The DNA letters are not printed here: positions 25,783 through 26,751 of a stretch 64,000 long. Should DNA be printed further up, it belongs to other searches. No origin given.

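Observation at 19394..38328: A 13-nt core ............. recurs in four promoter regions of the catabolic block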

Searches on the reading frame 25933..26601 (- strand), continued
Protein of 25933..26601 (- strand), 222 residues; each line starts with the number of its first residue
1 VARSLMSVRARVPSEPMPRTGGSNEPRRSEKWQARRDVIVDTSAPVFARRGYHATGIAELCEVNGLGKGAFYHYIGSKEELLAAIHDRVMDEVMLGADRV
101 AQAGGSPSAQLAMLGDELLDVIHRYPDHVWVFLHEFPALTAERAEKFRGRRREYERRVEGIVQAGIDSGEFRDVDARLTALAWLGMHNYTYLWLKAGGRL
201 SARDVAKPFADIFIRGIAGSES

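Call 54: get_annotated_region(hit=H24, flank=11000)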
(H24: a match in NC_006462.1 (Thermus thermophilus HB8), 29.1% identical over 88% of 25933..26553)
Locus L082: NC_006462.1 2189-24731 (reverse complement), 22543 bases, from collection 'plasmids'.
description: Thermus thermophilus HB8 plasmid pTT27, complete sequence
organism: Thermus thermophilus HB8 (NCBI taxid 300852)
taxonomy: Bacteria; Deinococcota; Deinococci; Thermales; Thermaceae; Thermus; Thermus thermophilus; Thermus thermophilus HB8
host: -; source: -; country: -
typing (MOB-suite, as given by PLSDB): non-mobilizable; replicon rep_cluster_1121
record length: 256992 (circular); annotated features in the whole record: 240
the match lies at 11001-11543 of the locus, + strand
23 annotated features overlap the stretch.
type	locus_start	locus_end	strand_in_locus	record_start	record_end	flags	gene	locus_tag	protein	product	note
CDS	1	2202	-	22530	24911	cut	-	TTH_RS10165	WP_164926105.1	glycoside hydrolase family 31 protein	-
CDS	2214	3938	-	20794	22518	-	-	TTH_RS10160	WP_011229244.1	glycoside hydrolase family 2 TIM barrel-domain containing protein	GO:0005975 - carbohydrate metabolic process [Evidence IEA]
CDS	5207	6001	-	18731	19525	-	-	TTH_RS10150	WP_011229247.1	carbohydrate deacetylase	-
CDS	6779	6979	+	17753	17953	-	-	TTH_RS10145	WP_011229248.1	aldehyde ferredoxin oxidoreductase N-terminal domain-containing protein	-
CDS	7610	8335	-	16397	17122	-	-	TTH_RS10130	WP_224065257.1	hypothetical protein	-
CDS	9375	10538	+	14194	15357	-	-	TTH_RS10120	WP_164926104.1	ATP-binding protein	-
CDS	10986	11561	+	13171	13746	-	-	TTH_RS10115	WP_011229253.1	TetR/AcrR family transcriptional regulator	-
CDS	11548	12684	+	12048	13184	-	-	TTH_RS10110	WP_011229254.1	acyl-CoA dehydrogenase family protein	-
CDS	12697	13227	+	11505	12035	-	-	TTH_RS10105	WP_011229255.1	serine hydrolase domain-containing protein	-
CDS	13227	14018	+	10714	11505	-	-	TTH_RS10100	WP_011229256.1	SDR family NAD(P)-dependent oxidoreductase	-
CDS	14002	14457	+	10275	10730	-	-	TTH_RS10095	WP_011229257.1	MaoC/PaaZ C-terminal domain-containing protein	-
CDS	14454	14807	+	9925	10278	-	-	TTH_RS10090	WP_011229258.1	PaaI family thioesterase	-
CDS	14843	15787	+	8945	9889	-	-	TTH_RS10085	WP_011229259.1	AMP-binding protein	-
CDS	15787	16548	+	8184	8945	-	-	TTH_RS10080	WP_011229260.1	SDR family oxidoreductase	-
CDS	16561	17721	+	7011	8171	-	-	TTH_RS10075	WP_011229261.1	acyl-CoA dehydrogenase family protein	-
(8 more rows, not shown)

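Call 56: get_annotated_region(hit=H5, flank=10000)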
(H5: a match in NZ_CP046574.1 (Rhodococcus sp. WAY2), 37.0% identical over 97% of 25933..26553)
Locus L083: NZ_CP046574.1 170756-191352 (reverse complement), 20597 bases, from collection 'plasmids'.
description: Rhodococcus sp. WAY2 plasmid pRWAY02, complete sequence
organism: Rhodococcus sp. WAY2 (NCBI taxid 2663121)
taxonomy: Bacteria; Actinomycetota; Actinomycetes; Mycobacteriales; Nocardiaceae; Rhodococcus; Rhodococcus sp. WAY2
host: -; source: cell culture,bacterial consortium; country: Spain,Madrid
typing (MOB-suite, as given by PLSDB): mobilizable; replicon rep_cluster_313; relaxase MOBP,MOBP
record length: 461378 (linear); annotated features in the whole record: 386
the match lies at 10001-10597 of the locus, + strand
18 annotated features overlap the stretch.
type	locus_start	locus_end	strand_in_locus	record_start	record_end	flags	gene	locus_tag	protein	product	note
CDS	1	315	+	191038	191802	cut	-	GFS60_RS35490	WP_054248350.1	IclR family transcriptional regulator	GO:0006355 - regulation of DNA-templated transcription [Evidence IEA]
CDS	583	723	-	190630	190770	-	-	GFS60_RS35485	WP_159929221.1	hypothetical protein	-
CDS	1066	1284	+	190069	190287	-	-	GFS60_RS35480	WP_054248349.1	hypothetical protein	-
CDS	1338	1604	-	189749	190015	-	-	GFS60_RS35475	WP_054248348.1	hypothetical protein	-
CDS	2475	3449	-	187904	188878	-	-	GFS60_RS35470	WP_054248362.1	NADPH:quinone oxidoreductase family protein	-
CDS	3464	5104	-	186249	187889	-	-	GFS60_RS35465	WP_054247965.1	AMP-binding protein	-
CDS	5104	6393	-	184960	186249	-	-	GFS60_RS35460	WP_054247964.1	MFS transporter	GO:0055085 - transmembrane transport [Evidence IEA]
CDS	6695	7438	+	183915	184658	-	-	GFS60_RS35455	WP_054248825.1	SDR family oxidoreductase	-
CDS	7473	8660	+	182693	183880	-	-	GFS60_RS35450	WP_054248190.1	acyl-CoA dehydrogenase family protein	-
CDS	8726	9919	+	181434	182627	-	-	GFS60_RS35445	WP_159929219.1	acetyl-CoA C-acetyltransferase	-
CDS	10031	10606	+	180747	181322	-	-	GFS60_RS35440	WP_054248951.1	TetR/AcrR family transcriptional regulator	-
CDS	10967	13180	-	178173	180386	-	-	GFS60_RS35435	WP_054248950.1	LuxR C-terminal-related transcriptional regulator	GO:0006355 - regulation of DNA-templated transcription [Evidence IEA]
CDS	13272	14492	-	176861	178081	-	-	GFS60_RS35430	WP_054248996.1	IS110 family transposase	-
CDS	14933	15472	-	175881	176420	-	-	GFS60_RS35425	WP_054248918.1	carboxymuconolactone decarboxylase family protein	-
CDS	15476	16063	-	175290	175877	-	-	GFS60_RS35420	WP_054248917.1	peroxiredoxin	-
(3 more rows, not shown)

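Call 57: get_annotated_region(hit=H4, flank=10000)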
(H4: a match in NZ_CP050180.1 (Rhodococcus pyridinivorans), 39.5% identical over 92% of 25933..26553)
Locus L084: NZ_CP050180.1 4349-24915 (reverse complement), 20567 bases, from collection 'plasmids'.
description: Rhodococcus pyridinivorans strain YC-JH2 plasmid pRJH2, complete sequence
organism: Rhodococcus pyridinivorans (NCBI taxid 103816)
taxonomy: Bacteria; Actinomycetota; Actinomycetes; Mycobacteriales; Nocardiaceae; Rhodococcus; Rhodococcus pyridinivorans
host: -; source: bacterial pure culture,Soil sample from China, Shenyang; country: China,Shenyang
typing (MOB-suite, as given by PLSDB): non-mobilizable
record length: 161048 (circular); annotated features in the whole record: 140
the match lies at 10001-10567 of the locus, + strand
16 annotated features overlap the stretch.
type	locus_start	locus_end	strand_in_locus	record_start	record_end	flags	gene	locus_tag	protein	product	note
CDS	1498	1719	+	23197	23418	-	-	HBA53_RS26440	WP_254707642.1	hypothetical protein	-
CDS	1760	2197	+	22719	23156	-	-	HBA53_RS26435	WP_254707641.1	hypothetical protein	-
CDS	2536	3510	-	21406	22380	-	-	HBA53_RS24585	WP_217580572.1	NADPH:quinone oxidoreductase family protein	-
CDS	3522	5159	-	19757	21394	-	-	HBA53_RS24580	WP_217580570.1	AMP-binding protein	-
CDS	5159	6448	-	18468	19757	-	-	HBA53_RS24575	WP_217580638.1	MFS transporter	GO:0055085 - transmembrane transport [Evidence IEA]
CDS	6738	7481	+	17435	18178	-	-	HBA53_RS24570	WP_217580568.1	SDR family oxidoreductase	-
CDS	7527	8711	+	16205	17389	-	-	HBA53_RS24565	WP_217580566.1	acyl-CoA dehydrogenase family protein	-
CDS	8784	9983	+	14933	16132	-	-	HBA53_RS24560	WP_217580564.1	acetyl-CoA C-acetyltransferase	-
CDS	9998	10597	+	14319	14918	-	-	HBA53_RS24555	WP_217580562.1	TetR/AcrR family transcriptional regulator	-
CDS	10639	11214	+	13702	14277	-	-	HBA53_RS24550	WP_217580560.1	TetR/AcrR family transcriptional regulator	-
CDS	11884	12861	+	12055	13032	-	-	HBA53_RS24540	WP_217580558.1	ATP-binding protein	-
CDS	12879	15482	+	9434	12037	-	-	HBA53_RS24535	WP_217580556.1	S8 family peptidase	-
CDS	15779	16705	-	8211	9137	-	-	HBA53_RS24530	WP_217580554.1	DHH family phosphoesterase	-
CDS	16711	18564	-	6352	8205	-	-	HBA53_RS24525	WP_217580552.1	PEP/pyruvate-binding domain-containing protein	GO:0016310 - phosphorylation [Evidence IEA]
CDS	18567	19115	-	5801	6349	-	-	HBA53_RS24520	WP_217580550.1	adenylyltransferase/cytidyltransferase family protein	-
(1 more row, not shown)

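Call 58: get_annotated_region(hit=H3, flank=12000)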
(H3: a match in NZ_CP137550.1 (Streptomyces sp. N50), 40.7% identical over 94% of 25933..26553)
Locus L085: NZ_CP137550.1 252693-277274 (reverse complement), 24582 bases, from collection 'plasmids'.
description: Streptomyces sp. N50 plasmid unnamed, complete sequence
organism: Streptomyces sp. N50 (NCBI taxid 3081765)
taxonomy: Bacteria; Actinomycetota; Actinomycetes; Kitasatosporales; Streptomycetaceae; Streptomyces; Streptomyces sp. N50
host: -; source: Selaginella tamariscina,cell culture,mountain; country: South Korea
typing (MOB-suite, as given by PLSDB): non-mobilizable
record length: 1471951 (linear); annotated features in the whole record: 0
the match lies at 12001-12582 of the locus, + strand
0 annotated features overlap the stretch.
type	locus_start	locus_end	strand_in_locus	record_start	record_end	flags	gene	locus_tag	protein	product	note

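Call 65: get_annotated_region(hit=H6, flank=6000)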
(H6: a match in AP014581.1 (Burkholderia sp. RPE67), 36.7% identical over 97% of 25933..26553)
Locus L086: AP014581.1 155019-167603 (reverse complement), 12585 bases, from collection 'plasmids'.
description: Burkholderia sp. RPE67 plasmid p3 DNA, complete genome
organism: Burkholderia sp. RPE67 (NCBI taxid 758796)
taxonomy: Bacteria; Pseudomonadota; Betaproteobacteria; Burkholderiales; Burkholderiaceae; Burkholderia; Burkholderia sp. RPE67
host: -; source: Riptortus pedestris; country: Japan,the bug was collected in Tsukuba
typing (MOB-suite, as given by PLSDB): mobilizable; relaxase MOBH
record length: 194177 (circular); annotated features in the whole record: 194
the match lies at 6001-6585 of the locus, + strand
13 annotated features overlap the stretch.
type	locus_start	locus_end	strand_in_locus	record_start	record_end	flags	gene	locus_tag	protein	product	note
CDS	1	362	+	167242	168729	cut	-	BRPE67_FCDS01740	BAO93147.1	putative membrane protein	-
CDS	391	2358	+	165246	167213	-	-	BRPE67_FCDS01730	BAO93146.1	putative membrane protein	-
CDS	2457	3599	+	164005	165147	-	-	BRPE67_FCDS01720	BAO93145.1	putative membrane protein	-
CDS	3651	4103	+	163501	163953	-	-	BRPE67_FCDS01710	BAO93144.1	putative membrane protein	-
CDS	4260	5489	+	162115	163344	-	-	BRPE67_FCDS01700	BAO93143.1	putative membrane protein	-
CDS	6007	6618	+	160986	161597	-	-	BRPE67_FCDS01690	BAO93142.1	putative membrane protein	-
CDS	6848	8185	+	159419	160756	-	-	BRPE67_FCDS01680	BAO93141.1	putative membrane protein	-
CDS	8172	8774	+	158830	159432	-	-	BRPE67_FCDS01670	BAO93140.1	putative membrane protein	-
CDS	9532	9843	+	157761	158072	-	-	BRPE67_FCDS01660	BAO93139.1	putative membrane protein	-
CDS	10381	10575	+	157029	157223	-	-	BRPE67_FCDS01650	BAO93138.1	putative stability determinant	-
CDS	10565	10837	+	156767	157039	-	-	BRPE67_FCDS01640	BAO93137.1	putative stability determinant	-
CDS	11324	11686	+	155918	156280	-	-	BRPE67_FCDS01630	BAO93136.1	uncharacterized protein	-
CDS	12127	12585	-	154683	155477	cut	-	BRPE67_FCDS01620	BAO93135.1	transposase IS66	-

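Call 66: get_annotated_region(hit=H10, flank=6000)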
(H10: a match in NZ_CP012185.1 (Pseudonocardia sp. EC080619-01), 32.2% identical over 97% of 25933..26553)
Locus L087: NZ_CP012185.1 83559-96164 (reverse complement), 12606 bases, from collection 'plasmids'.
description: Pseudonocardia sp. EC080619-01 plasmid pBCI1-2, complete sequence
organism: Pseudonocardia sp. EC080619-01 (NCBI taxid 1096856)
taxonomy: Bacteria; Actinomycetota; Actinomycetes; Pseudonocardiales; Pseudonocardiaceae; Pseudonocardia; Pseudonocardia sp. EC080619-01
host: -; source: Apterostigma dentigerum; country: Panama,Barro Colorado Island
typing (MOB-suite, as given by PLSDB): mobilizable; relaxase MOBF
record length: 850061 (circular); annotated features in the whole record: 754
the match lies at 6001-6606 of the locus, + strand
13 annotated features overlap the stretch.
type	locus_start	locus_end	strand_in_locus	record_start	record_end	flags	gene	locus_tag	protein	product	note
CDS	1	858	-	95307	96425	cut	-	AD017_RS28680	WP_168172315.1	CaiB/BaiF CoA-transferase family protein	-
CDS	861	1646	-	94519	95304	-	-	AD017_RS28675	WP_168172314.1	enoyl-CoA hydratase-related protein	-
CDS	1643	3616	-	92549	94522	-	-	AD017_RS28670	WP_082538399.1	acetoacetate--CoA ligase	GO:0019287 - isopentenyl diphosphate biosynthetic process, mevalonate pathway [Evidence IEA]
CDS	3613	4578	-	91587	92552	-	-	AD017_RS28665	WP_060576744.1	hydroxymethylglutaryl-CoA lyase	-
CDS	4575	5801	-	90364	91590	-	-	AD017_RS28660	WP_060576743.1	acetyl-CoA hydrolase/transferase C-terminal domain-containing protein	-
CDS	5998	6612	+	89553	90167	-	-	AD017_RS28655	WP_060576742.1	TetR/AcrR family transcriptional regulator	-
CDS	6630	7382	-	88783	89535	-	-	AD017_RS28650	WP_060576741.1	SDR family oxidoreductase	-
CDS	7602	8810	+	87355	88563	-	-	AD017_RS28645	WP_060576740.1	ABC transporter substrate-binding protein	-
CDS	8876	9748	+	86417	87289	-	-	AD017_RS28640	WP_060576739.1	branched-chain amino acid ABC transporter permease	GO:0015803 - branched-chain amino acid transport [Evidence IEA]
CDS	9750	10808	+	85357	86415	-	-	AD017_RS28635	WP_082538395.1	branched-chain amino acid ABC transporter permease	GO:0015803 - branched-chain amino acid transport [Evidence IEA]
CDS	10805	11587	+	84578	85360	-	-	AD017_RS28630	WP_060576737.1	ATP-binding cassette domain-containing protein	-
CDS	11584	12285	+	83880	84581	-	-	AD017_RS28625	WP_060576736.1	ATP-binding cassette domain-containing protein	-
CDS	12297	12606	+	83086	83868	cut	-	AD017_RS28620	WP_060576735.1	SDR family NAD(P)-dependent oxidoreductase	-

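Call 67: get_annotated_region(hit=H8, flank=6000)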
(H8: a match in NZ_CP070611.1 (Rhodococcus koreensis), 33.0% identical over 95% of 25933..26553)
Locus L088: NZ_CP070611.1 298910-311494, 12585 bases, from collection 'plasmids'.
description: Rhodococcus koreensis strain R85 plasmid unnamed2, complete sequence
organism: Rhodococcus koreensis (NCBI taxid 99653)
taxonomy: Bacteria; Actinomycetota; Actinomycetes; Mycobacteriales; Nocardiaceae; Rhodococcus; Rhodococcus koreensis
host: -; source: cell culture,rhizosphere of apple plantlets grown in replant diseased soil; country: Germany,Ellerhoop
typing (MOB-suite, as given by PLSDB): non-mobilizable; replicon rep_cluster_313
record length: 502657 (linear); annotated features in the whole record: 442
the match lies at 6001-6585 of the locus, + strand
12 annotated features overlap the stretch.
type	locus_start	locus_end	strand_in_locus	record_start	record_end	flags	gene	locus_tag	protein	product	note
CDS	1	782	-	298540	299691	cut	-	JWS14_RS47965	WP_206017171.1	citrate synthase 2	-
CDS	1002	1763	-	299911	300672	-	-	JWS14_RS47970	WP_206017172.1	3-hydroxyacyl-CoA dehydrogenase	-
CDS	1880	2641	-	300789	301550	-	-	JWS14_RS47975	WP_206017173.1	glucose 1-dehydrogenase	-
CDS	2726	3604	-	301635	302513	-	-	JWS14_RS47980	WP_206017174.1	MaoC/PaaZ C-terminal domain-containing protein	-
CDS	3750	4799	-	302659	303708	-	-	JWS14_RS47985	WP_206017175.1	phosphotransferase family protein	-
CDS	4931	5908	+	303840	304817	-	-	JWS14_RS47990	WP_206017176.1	NADPH:quinone oxidoreductase family protein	-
CDS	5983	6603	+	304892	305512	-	-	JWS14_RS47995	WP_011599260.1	TetR/AcrR family transcriptional regulator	-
CDS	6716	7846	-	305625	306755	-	-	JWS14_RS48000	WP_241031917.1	iron-containing alcohol dehydrogenase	-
CDS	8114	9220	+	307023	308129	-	-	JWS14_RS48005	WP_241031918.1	substrate-binding domain-containing protein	-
CDS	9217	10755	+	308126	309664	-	-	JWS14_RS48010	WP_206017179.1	sugar ABC transporter ATP-binding protein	-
CDS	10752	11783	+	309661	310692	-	-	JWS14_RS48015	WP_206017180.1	ABC transporter permease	-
CDS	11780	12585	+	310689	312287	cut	-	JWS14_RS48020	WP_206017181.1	AMP-binding protein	-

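Call 68: get_annotated_region(hit=H13, flank=6000)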
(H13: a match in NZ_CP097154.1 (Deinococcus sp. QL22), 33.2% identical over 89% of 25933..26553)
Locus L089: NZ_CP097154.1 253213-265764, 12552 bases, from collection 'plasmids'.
description: Deinococcus sp. QL22 plasmid unnamed6, complete sequence
organism: Deinococcus sp. QL22 (NCBI taxid 2939437)
taxonomy: Bacteria; Deinococcota; Deinococci; Deinococcales; Deinococcaceae; Deinococcus; Deinococcus sp. QL22
host: -; source: -; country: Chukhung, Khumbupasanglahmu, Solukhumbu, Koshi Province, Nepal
typing (MOB-suite, as given by PLSDB): non-mobilizable
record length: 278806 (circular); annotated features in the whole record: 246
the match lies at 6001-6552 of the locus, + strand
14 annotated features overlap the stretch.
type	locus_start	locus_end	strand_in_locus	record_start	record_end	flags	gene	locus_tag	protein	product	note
CDS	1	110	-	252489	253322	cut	-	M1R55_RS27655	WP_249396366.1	ABC transporter permease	-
CDS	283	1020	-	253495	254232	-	-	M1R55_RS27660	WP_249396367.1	ABC transporter ATP-binding protein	-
CDS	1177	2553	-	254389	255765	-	hydA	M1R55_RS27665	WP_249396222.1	dihydropyrimidinase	GO:0008152 - metabolic process [Evidence IEA]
CDS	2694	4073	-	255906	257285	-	preA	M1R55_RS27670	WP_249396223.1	NAD-dependent dihydropyrimidine dehydrogenase subunit PreA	GO:0006210 - thymine catabolic process [Evidence IEA]; GO:0006212 - uracil catabolic process [Evidence IEA]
CDS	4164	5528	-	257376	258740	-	-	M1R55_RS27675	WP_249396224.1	NAD(P)-dependent oxidoreductase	-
CDS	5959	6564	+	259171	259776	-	-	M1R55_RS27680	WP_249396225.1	TetR/AcrR family transcriptional regulator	-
CDS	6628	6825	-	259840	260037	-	-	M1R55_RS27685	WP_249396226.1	PTS ascorbate transporter subunit IIC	-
CDS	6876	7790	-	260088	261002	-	-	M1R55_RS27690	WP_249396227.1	SPFH domain-containing protein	-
CDS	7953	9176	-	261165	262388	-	-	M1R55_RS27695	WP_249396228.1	S8 family serine peptidase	GO:0006508 - proteolysis [Evidence IEA]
CDS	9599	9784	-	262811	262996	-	-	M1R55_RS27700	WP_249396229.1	hypothetical protein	-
CDS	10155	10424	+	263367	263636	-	-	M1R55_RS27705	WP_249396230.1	hypothetical protein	-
CDS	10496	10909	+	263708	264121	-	-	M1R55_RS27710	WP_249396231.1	metalloregulator ArsR/SmtB family transcription factor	GO:0006355 - regulation of DNA-templated transcription [Evidence IEA]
CDS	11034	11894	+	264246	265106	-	-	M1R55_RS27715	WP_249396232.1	MurR/RpiR family transcriptional regulator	GO:0006355 - regulation of DNA-templated transcription [Evidence IEA]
CDS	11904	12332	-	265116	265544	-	-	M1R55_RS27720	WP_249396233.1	GNAT family N-acetyltransferase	-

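Call 87: predict_structure(alignment_id=A2)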
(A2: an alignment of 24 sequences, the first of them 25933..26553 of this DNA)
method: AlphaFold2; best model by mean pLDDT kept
length: 206 residues; sequences in the alignment: 24
mean_pLDDT: 79.2   pTM: 0.75
mean pLDDT of the five models: 79.2, 72.1, 72.0, 60.5, 60.3
residues with pLDDT >= 90: 63; 70-90: 93; 50-70: 34; < 50: 16
segments of 3 or more residues with pLDDT < 50: 1-12
pLDDT, mean of each block of 10 residues (from residue 1): 38 70 83 65 86 85 78 88 96 95 80 54 73 89 98 97 91 61 69 90 79
secondary structure, 60 per line:
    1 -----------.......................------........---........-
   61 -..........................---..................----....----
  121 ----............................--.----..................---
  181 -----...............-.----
elements in order: H12-34 H41-48 H52-59 H62-87 H91-108 H113-116 H125-152 H160-177 H186-200

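Call 89: fold_search(model_id=the predicted structure, library=pdb)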
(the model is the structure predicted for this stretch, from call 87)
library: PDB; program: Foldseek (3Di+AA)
matches with E <= 10: 969; with E <= 0.001: 427
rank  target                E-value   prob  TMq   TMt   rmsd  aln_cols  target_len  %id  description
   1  3dcf_B                3.6e-09  1.00  0.74  0.82   2.8       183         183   31  Crystal structure of transcriptional regulator of the TetR/AcrR family (YP_290855.1) from THERMOBIFIDA FUSCA YX-ER1 at (released 2008-07-15)
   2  3dcf_A                3.6e-09  1.00  0.74  0.81   2.9       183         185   31  Crystal structure of transcriptional regulator of the TetR/AcrR family (YP_290855.1) from THERMOBIFIDA FUSCA YX-ER1 at (released 2008-07-15)
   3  3vpr_C                5.6e-09  1.00  0.70  0.78   3.6       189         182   26  Crystal Structure of a TetR Family Transcriptional Regulator PfmR from Thermus thermophilus HB8 (released 2012-07-11)
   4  3vpr_A                7.1e-09  1.00  0.70  0.76   3.8       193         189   26  Crystal Structure of a TetR Family Transcriptional Regulator PfmR from Thermus thermophilus HB8 (released 2012-07-11)
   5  3vpr_B                9.4e-09  1.00  0.75  0.81   3.1       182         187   28  Crystal Structure of a TetR Family Transcriptional Regulator PfmR from Thermus thermophilus HB8 (released 2012-07-11)
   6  5k7h_A                3.8e-08  1.00  0.69  0.76   3.5       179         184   27  Crystal structure of AibR in complex with the effector molecule isovaleryl coenzyme A (released 2016-12-21)
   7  5k7z_A                4.1e-08  1.00  0.70  0.77   3.5       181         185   28  Crystal structure of AibR in complex with isovaleryl coenzyme A and operator DNA (released 2016-12-28)
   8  4w97                  5.0e-08  1.00  0.74  0.77   7.7       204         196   22  Structure of ketosteroid transcriptional regulator KstR2 of Mycobacterium tuberculosis (released 2014-11-26)
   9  3vpr_D                8.1e-08  1.00  0.71  0.79   3.7       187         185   27  Crystal Structure of a TetR Family Transcriptional Regulator PfmR from Thermus thermophilus HB8 (released 2012-07-11)
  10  8sua                  1.7e-07  1.00  0.70  0.73   4.1       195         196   24  Structure of M. baixiangningiae DarR-ligand complex (released 2023-11-01)
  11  5k7f_A                1.8e-07  1.00  0.67  0.75   3.7       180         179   28  Crystal structure of apo AibR (released 2016-12-21)
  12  8t5y                  1.9e-07  1.00  0.68  0.70   4.7       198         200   21  Structure of Rhodococcus sp. USK13 DarR(K44A)-cAMP complex (released 2023-11-01)
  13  8suk_B                2.0e-07  1.00  0.69  0.71   4.5       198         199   23  Structure of Rhodococcus sp. USK13 DarR-c-di-AMP complex (released 2023-11-01)
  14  8suk_A                3.7e-07  1.00  0.68  0.70   4.7       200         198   23  Structure of Rhodococcus sp. USK13 DarR-c-di-AMP complex (released 2023-11-01)
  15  5k7f_B                5.2e-07  1.00  0.65  0.74   4.0       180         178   26  Crystal structure of apo AibR (released 2016-12-21)
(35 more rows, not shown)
